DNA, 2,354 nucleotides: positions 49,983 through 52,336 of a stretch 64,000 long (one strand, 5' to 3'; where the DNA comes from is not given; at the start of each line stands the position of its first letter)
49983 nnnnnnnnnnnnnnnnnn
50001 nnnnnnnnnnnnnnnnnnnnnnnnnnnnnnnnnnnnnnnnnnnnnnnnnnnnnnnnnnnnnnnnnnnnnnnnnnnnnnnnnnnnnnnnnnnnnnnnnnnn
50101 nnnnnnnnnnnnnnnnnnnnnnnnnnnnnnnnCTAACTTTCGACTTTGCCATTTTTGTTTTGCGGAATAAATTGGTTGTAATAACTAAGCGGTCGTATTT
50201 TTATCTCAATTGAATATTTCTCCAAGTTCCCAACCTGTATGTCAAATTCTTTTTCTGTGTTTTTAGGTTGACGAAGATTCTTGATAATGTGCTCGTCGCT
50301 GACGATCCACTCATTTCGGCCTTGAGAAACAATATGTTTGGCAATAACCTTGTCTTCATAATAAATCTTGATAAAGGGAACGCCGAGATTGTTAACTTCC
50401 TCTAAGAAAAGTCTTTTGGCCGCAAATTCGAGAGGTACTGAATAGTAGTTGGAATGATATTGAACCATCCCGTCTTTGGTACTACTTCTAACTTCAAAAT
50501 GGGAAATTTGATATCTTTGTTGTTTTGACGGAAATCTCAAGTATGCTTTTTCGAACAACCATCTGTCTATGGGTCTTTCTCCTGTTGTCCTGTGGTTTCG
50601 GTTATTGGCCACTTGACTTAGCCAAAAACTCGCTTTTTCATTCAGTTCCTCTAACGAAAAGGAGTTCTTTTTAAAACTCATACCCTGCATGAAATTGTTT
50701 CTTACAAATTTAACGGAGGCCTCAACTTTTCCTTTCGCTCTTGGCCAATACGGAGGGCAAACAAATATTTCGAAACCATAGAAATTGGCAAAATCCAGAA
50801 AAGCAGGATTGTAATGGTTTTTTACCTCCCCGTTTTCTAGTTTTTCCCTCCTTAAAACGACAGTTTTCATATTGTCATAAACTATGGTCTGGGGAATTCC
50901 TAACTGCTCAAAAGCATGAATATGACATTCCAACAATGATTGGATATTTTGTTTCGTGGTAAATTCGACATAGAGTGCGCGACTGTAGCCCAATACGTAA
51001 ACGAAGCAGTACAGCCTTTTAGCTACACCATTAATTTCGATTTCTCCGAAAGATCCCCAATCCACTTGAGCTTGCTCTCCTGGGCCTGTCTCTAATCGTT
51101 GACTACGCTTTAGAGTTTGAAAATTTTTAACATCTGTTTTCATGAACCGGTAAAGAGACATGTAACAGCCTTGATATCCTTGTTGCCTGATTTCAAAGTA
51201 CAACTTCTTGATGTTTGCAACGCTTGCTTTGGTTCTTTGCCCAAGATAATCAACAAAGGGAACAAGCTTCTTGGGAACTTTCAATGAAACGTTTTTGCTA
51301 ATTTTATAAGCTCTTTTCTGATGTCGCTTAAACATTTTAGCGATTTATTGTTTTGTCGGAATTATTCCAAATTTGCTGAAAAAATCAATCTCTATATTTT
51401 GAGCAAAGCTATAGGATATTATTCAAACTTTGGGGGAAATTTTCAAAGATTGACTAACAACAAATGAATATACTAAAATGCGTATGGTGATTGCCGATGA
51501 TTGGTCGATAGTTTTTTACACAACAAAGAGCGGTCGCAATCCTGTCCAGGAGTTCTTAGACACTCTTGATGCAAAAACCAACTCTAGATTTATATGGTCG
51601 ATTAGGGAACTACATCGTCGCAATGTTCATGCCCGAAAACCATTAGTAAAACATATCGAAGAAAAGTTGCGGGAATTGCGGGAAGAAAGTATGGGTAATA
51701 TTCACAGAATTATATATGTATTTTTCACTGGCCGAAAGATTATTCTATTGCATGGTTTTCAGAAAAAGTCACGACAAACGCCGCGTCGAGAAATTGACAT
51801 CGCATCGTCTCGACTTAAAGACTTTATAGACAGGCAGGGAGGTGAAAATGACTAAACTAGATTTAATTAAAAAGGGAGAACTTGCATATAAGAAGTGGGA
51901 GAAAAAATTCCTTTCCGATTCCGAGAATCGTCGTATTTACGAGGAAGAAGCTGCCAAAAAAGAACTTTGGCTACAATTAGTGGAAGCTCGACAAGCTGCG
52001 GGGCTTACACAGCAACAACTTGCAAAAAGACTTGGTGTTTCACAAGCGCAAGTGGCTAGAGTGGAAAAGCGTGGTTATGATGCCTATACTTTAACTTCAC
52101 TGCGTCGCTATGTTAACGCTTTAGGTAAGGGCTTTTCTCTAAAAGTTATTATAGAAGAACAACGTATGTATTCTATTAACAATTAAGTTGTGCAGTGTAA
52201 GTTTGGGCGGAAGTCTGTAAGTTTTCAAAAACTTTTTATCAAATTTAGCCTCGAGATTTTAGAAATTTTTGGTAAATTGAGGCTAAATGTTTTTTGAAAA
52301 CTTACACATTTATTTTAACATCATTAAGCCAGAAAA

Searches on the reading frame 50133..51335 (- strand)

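Call 46: search_protein_families(library=pfam, proteins=[window:50133-51335:-], max_evalue=0.001)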
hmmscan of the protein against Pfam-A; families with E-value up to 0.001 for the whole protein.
window:50133-51335:- (400 aa): 2 families
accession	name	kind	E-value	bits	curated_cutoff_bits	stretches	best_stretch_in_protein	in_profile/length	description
PF00665.32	rve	-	4.3e-13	49.8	32.6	1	83-197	2-101/102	Integrase core domain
PF22483.2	Mu-transpos_C_2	-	7.7e-10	38.8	27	1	272-345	3-72/73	Mu transposase, C-terminal domain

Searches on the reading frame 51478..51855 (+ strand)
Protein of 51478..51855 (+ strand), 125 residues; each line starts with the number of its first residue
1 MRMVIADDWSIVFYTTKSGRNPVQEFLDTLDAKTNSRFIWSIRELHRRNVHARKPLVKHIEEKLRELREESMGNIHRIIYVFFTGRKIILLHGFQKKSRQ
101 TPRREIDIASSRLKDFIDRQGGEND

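Call 46: search_protein_families(library=pfam, proteins=[window:51478-51855:+], max_evalue=0.001)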
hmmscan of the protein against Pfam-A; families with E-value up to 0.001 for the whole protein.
window:51478-51855:+ (125 aa): 1 family
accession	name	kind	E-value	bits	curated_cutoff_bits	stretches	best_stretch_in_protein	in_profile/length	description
PF05973.20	Gp49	-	1.4e-26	92.8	23.9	1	25-114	1-90/90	Phage derived protein Gp49-like (DUF891)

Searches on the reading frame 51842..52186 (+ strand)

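Call 46: search_protein_families(library=pfam, proteins=[window:51842-52186:+], max_evalue=0.001)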
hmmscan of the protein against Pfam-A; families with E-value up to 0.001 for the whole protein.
window:51842-52186:+ (114 aa): 8 families
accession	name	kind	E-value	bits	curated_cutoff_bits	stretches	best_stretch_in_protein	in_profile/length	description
PF01381.28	HTH_3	-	1.1e-10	41.8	23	1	48-97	3-51/55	Helix-turn-helix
PF13744.12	HTH_37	-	2.8e-10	40.3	27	1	34-102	11-79/80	Helix-turn-helix domain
PF13560.12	HTH_31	-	4.5e-08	33.7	27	1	45-95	5-55/64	Helix-turn-helix domain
PF04545.22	Sigma70_r4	-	3e-05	23.9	24.1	1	45-78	11-44/50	Sigma-70, region 4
PF13413.12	HTH_25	-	5.6e-05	23.3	24.6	1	45-81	1-37/62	Helix-turn-helix domain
PF13384.12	HTH_23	-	8.5e-05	22.7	24.6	1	39-77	3-40/50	Homeodomain-like domain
PF13443.12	HTH_26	-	0.00065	20.3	22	0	51-95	7-51/63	Cro/C1-type HTH DNA-binding domain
PF20432.4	Xre-like-HTH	-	0.00077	20.2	25.8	0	48-77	17-44/63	Antitoxin Xre-like helix-turn-helix domain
